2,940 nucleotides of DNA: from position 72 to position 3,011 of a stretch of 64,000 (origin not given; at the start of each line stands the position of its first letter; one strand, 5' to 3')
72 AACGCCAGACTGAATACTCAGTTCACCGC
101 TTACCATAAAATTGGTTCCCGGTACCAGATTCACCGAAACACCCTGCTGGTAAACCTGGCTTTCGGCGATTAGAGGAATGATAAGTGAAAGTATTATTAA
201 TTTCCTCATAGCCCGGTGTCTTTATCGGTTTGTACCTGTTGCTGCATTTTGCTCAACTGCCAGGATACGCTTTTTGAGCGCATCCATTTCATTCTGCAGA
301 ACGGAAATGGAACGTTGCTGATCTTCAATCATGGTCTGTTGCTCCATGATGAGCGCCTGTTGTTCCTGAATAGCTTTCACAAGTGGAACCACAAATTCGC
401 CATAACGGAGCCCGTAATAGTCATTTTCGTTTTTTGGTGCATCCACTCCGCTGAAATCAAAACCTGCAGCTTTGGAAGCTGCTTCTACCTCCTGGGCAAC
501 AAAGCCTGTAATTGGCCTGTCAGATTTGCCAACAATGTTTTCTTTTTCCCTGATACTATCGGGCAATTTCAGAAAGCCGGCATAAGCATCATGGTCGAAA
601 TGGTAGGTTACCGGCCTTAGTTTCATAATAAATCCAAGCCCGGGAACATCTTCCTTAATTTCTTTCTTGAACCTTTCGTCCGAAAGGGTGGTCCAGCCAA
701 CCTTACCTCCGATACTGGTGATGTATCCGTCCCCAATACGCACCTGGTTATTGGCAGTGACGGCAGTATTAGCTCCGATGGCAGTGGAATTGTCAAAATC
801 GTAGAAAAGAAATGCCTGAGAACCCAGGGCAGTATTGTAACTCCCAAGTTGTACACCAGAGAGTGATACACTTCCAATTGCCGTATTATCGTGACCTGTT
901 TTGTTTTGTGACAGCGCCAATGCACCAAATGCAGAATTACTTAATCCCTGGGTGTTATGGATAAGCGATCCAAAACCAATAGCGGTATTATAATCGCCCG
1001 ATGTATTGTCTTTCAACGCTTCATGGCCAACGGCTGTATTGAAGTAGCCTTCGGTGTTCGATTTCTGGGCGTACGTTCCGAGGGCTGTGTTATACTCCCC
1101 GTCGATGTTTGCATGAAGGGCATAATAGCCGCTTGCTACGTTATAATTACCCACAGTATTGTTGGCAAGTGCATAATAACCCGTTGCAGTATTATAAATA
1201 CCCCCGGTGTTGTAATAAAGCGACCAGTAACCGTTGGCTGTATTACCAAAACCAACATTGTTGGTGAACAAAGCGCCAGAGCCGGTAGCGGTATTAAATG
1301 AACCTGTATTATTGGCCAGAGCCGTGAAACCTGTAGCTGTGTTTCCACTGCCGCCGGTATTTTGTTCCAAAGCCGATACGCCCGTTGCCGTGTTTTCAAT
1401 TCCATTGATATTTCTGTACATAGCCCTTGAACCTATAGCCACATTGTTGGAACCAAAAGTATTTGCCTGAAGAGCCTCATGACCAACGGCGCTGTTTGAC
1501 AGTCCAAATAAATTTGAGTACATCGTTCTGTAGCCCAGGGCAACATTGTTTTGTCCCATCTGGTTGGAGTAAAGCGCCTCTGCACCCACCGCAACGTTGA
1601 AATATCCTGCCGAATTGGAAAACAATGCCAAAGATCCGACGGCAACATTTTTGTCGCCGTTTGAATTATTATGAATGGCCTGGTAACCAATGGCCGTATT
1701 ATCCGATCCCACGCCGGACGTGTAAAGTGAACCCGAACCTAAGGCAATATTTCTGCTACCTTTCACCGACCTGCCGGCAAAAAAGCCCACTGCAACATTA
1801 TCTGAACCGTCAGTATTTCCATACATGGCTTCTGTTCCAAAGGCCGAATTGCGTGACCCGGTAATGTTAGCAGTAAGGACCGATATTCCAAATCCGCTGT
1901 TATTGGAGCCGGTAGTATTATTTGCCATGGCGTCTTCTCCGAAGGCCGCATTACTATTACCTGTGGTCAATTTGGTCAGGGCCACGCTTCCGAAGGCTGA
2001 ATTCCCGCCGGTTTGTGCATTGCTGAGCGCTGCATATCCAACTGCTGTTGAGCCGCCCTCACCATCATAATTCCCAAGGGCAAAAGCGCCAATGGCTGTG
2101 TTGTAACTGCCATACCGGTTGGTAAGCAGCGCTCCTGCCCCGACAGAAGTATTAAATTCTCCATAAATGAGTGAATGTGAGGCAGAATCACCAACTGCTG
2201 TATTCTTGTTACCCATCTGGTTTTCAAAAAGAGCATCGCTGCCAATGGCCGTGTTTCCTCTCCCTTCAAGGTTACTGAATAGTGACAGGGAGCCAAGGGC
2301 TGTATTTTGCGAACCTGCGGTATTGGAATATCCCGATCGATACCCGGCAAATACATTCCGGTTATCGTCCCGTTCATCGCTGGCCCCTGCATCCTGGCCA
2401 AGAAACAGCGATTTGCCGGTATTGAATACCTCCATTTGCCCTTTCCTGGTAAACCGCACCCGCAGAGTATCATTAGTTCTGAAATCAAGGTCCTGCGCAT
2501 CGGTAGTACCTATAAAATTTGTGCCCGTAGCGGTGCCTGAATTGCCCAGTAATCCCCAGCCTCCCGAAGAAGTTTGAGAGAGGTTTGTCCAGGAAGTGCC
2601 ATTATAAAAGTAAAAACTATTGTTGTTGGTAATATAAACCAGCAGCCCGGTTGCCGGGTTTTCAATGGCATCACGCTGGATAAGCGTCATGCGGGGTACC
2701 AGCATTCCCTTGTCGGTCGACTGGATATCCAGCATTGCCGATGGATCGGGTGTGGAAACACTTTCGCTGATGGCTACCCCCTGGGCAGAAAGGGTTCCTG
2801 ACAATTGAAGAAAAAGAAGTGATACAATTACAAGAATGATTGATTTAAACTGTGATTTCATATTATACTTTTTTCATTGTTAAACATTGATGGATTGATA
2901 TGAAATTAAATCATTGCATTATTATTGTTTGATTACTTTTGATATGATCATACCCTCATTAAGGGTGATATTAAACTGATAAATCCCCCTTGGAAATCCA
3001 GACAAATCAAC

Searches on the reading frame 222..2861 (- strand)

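Call 22: search_protein_families(library=pfam, proteins=[window:222-2861:-], max_evalue=0.001)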
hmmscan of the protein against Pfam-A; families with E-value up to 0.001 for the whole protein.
window:222-2861:- (879 aa): 1 family
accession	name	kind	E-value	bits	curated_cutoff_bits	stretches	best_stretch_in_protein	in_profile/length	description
PF13884.11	Peptidase_S74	-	2.1e-08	34.7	22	1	727-800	1-57/58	Chaperone of endosialidase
